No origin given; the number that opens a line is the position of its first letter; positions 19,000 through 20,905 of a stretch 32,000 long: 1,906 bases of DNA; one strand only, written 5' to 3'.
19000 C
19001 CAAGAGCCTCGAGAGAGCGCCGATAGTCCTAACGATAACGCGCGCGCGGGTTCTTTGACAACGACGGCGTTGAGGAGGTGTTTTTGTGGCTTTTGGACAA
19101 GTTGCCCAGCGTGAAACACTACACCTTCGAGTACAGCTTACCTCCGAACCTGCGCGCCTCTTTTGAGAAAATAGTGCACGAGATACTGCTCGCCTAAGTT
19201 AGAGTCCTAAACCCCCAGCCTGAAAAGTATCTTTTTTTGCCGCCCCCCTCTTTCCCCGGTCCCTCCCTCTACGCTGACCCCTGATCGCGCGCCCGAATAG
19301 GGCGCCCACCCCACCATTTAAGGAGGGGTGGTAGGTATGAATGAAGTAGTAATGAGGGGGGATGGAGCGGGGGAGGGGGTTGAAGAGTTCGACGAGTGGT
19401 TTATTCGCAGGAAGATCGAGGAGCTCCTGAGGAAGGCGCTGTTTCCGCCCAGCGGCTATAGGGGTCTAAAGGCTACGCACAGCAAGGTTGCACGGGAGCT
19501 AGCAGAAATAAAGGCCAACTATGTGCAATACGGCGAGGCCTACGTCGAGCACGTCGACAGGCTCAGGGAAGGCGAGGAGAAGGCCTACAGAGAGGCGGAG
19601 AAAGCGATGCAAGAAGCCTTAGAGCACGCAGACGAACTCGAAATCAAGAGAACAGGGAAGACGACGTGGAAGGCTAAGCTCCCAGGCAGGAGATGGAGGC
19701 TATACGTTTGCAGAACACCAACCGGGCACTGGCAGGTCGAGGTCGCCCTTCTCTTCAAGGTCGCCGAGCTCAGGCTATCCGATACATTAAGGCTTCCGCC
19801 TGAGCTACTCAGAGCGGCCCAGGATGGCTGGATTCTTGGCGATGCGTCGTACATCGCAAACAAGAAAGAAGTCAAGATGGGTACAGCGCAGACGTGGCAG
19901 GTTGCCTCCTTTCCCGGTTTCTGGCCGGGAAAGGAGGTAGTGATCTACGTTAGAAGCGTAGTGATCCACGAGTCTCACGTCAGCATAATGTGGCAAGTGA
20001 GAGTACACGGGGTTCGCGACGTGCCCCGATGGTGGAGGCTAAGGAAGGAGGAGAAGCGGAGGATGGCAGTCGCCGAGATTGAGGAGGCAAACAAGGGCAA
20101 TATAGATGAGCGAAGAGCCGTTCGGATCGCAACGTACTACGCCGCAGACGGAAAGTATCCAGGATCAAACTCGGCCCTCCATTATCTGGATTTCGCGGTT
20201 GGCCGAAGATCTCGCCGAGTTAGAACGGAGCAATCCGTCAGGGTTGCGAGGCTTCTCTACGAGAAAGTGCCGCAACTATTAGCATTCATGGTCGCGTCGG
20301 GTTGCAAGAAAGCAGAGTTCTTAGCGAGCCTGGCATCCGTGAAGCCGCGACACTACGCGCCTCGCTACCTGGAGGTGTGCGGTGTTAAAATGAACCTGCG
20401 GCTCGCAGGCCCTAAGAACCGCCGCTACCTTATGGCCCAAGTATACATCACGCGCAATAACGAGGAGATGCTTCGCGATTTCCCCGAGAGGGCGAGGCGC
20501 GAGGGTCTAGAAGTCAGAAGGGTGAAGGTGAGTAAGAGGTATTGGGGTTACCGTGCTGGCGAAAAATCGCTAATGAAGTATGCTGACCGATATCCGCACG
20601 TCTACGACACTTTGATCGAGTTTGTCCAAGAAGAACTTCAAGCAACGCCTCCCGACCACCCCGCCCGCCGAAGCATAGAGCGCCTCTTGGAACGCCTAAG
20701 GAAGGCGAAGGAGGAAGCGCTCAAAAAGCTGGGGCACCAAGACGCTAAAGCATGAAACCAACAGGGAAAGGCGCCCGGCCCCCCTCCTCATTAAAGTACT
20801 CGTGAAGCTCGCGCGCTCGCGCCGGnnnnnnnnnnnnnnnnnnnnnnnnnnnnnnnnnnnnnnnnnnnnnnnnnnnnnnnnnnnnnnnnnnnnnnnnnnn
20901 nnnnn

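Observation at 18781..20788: Three-copy mosaic two-gene cassette (small helical ORF divergent from a 470-500 aa ORF) with conserved non-coding ends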

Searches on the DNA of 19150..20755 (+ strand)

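Call 102: build_rna_model(alignment_id=A10, structure=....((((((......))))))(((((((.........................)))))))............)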
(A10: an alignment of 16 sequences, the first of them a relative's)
Model R1 built from alignment A10 (16 sequences, 73 columns); structure: as given.
model positions 54; base pairs 13; branch points 1; effective number of sequences 7.57; information 1.029 bits per position. Calibrated on 0.2 Mb of random sequence (short: E-values are rough).
structure used (alignment columns):
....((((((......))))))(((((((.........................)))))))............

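Call 103: search_with_rna_model(model_id=R1, source=window, filters=off, max_evalue=10, show_alignments=4)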
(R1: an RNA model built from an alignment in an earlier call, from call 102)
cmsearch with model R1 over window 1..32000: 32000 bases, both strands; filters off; matches with E-value up to 10: 18.
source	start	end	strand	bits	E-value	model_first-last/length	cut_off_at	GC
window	19285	19342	+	34.7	9.7e-07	1-54/54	no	0.6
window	4562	4616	-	34.2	1.3e-06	1-54/54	no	0.67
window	26585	26667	+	28.6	2.6e-05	1-54/54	no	0.57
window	28599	28653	-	12.1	0.17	1-54/54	no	0.67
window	19274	19309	-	10.3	0.44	1-54/54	no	0.72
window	26589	26605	-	8.4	1.2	5-21/54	no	0.88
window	4596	4612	+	8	1.5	5-21/54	no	0.88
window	27949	28017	-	7.9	1.7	1-54/54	no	0.61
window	3154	3251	-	7.5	2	1-54/54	no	0.57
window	11959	11976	-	7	2.7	24-41/54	no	0.56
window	1494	1509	-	6.6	3.3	6-20/54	no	0.69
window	28253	28297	+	6.1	4.2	1-54/54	no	0.64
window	20693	20707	+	5.7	5.2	6-20/54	no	0.67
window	27998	28012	+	5.7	5.2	6-20/54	no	0.67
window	19901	19936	-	5.7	5.3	1-54/54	no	0.61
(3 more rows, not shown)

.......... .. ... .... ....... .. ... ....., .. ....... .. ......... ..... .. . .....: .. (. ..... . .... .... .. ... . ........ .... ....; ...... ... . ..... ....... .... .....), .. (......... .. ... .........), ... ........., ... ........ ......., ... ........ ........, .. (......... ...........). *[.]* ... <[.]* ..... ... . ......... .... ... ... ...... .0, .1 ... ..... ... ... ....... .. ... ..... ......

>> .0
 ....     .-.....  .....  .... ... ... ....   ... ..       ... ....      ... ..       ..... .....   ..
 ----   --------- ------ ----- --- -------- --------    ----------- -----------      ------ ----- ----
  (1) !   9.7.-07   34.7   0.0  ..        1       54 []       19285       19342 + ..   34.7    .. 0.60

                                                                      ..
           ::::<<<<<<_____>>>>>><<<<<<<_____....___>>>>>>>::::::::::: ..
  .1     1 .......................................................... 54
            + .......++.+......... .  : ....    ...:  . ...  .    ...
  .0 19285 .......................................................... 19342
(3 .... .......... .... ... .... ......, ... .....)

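Call 104: search_with_rna_model(model_id=R1, sources=[L025, L026, L027, L028, L029, L030, L031, L032, L033, L034, L035, L036, L037, L038, L039, L040, L041, L042, L043, L044, L045, L046, L047, L048, L049, L050, L051, L052, L053, L054, L055, L056, L057, L058, L059, L060, L061, L062, L063, L064, L065, L066, L067, L068, L069, L070, L071, L072, L073, L074, L075, L076, L077, L078, L079, L080, L081, L082, L083, L084, L085, L086, L087, L088, L089, L090, L091, L092, L093, L094, L095, L096, L097, L098, L099, L100, L101, L102, L103, L104], max_evalue=0.01)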
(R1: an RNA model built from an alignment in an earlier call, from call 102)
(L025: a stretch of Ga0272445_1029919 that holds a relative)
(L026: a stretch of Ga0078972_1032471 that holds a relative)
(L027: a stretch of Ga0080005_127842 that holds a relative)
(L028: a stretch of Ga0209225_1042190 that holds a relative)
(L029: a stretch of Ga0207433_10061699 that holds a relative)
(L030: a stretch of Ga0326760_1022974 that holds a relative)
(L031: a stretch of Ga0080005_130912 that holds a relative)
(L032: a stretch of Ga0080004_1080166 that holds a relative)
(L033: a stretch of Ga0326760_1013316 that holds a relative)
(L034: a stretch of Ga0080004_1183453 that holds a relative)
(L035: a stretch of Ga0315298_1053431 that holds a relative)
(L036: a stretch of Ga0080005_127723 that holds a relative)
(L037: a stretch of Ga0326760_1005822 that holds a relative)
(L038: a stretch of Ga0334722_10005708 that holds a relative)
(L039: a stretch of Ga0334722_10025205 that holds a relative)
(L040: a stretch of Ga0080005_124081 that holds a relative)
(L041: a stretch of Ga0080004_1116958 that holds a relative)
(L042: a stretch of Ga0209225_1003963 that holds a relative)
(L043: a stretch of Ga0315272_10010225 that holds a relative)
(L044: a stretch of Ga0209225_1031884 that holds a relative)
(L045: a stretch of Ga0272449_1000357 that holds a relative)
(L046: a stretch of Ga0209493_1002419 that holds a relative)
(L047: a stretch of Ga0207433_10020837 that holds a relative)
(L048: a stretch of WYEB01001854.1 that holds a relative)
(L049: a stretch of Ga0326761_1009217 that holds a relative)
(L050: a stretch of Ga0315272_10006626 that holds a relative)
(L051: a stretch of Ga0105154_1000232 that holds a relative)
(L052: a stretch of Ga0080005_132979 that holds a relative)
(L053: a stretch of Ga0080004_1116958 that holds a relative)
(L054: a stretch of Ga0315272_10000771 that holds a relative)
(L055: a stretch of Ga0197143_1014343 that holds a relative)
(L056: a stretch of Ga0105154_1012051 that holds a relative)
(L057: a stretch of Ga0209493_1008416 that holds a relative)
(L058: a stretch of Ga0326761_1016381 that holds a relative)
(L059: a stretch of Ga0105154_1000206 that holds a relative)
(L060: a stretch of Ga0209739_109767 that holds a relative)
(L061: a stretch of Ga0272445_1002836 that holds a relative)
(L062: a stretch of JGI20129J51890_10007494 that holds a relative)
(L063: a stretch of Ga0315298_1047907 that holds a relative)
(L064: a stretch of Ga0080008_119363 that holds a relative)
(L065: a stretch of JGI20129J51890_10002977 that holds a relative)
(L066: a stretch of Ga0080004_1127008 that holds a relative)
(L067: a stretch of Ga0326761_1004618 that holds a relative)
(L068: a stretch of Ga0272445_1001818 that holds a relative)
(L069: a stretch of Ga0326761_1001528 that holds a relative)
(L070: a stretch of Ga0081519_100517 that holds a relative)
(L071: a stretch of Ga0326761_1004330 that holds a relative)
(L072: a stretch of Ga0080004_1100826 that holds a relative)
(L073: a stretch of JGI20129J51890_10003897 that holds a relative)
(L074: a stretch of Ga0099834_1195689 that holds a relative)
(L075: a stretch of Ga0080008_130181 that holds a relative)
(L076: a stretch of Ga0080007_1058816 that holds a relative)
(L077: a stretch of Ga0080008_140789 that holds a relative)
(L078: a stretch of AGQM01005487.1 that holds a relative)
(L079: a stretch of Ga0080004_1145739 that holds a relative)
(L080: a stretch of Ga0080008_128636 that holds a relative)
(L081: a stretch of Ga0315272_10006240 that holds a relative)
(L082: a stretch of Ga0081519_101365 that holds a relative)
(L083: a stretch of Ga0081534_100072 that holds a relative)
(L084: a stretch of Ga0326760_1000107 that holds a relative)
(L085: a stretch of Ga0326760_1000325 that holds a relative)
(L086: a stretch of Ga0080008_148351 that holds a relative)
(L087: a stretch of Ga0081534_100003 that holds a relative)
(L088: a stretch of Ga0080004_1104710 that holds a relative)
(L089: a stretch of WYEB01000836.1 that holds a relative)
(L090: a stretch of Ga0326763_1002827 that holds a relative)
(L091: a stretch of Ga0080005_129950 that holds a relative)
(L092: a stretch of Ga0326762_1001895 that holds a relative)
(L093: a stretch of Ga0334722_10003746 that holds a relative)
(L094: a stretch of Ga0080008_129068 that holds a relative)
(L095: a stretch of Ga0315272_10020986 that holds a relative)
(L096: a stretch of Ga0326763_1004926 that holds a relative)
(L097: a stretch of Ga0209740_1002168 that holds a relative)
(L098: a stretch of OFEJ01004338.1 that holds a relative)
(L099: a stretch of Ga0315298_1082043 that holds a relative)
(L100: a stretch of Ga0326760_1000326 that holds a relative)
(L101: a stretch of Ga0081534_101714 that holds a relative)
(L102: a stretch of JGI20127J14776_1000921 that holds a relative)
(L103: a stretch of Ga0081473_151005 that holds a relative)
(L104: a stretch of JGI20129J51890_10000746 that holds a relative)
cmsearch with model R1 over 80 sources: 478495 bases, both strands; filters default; matches with E-value up to 0.01: 23.
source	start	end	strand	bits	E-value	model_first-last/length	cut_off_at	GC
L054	5928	5981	+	76.7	2.6e-15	1-54/54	no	0.69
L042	5188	5241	+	76.4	3.1e-15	1-54/54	no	0.72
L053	5976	6029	+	76.4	3.1e-15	1-54/54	no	0.72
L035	1504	1557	+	76.2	3.5e-15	1-54/54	no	0.72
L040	2513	2566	+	75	6.7e-15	1-54/54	no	0.69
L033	450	503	+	74.5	8.8e-15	1-54/54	no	0.74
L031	5976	6029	+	72.6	2.4e-14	1-54/54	no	0.72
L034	135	203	+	68.7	1.9e-13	1-54/54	no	0.71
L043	1881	1934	+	68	2.8e-13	1-54/54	no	0.74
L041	5923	5991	+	62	6.8e-12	1-54/54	no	0.68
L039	2841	2894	+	60.9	1.2e-11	1-54/54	no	0.72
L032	2094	2150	+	59.7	2.3e-11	1-54/54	no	0.67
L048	4182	4252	+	59.1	3.3e-11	1-54/54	no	0.62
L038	5976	6029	+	58.2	5.2e-11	1-54/54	no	0.74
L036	1254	1298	+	55.1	2.7e-10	1-54/54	no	0.8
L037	3254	3300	+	54.7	3.3e-10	1-54/54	no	0.83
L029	2271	2315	+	54.3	4.3e-10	1-54/54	no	0.78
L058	118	186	+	49.7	4.9e-09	1-54/54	no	0.68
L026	3618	3662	+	46.4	2.8e-08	1-54/54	no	0.76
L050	2652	2709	+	39.1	1.4e-06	1-54/54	no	0.66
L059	268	312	+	30.8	0.00012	1-54/54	no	0.76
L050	1097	1147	+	29.3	0.00026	1-54/54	no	0.67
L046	4967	5018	+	27.6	0.00066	1-54/54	no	0.77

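Call 107: search_rna_families(sources=[L035, L048, L036], threshold=evalue, max_evalue=1)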
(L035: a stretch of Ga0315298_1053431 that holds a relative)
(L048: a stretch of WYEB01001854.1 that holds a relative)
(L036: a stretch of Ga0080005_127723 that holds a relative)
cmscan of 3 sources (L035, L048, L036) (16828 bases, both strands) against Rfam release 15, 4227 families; matches with E-value up to 1: 15.
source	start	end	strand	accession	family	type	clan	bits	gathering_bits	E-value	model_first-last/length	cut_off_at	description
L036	2665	2729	+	RF00005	tRNA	Gene; tRNA;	CL00001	34.5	29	0.00049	1-71/71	no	tRNA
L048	5523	5696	+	RF00023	tmRNA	Gene;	CL00001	31.8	47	1.3e-09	1-374/374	no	transfer-messenger RNA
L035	2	26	+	RF01339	CRISPR-DR27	Gene; CRISPR;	-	29.4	35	0.3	1-25/25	no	CRISPR RNA direct repeat element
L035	67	91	+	RF01339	CRISPR-DR27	Gene; CRISPR;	-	29.4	35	0.3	1-25/25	no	CRISPR RNA direct repeat element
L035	132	156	+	RF01339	CRISPR-DR27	Gene; CRISPR;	-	29.4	35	0.3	1-25/25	no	CRISPR RNA direct repeat element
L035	197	221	+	RF01339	CRISPR-DR27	Gene; CRISPR;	-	29.4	35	0.3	1-25/25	no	CRISPR RNA direct repeat element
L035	477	501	+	RF01339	CRISPR-DR27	Gene; CRISPR;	-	29.4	35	0.3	1-25/25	no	CRISPR RNA direct repeat element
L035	545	569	+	RF01339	CRISPR-DR27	Gene; CRISPR;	-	29.4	35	0.3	1-25/25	no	CRISPR RNA direct repeat element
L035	272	296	+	RF01339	CRISPR-DR27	Gene; CRISPR;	-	29.4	35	0.3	1-25/25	no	CRISPR RNA direct repeat element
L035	411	435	+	RF01339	CRISPR-DR27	Gene; CRISPR;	-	29.4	35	0.3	1-25/25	no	CRISPR RNA direct repeat element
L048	125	195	-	RF02126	GHRLOS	Gene; lncRNA;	-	24.2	48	0.024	1-70/70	no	Ghrelin opposite strand RNA conserved region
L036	6966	7093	-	RF01754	radC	Cis-reg;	-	24.2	40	0.38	1-149/149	no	radC RNA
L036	2638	2728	+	RF01684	mascRNA-menRNA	Gene;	-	23.9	42.5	0.52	1-56/56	no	MALAT1-associated small cytoplasmic RNA/MEN beta RNA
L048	5634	5711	+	RF04321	tmRNA_permuted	Gene;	-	23.5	47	0.24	1-78/213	3'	permuted transfer-messenger RNA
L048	5564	5589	+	RF02914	DUF805b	Cis-reg;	CL00115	20.6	35.6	0.072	2-28/35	no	DUF805b RNA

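Call 108: search_rna_families(source=window, start=19150, end=19450, threshold=evalue, max_evalue=10)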
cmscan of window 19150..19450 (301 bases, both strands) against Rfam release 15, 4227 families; matches with E-value up to 10: 5.
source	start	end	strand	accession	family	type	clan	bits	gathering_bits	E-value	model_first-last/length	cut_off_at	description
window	19247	19379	+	RF00884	MIR815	Gene; miRNA;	-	16.3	63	1.9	1-81/81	no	MIR815 microRNA precursor family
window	19247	19379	+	RF04096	mir-4433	Gene; miRNA;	-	14.6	77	4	1-83/83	no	mir-4433 microRNA precursor family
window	19241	19380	+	RF03302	mir-6133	Gene; miRNA;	-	13.8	79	9.9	1-104/104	no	mir-6133 microRNA precursor family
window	19268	19307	+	RF02136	HTT-AS1_3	Gene; lncRNA;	-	12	70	5.7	1-60/60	no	HTT antisense RNA 1 conserved region 3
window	19234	19279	-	RF01768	flavi_FSE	Cis-reg; frameshift_element;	-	11.1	43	4.6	1-62/62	no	ribosomal frameshift site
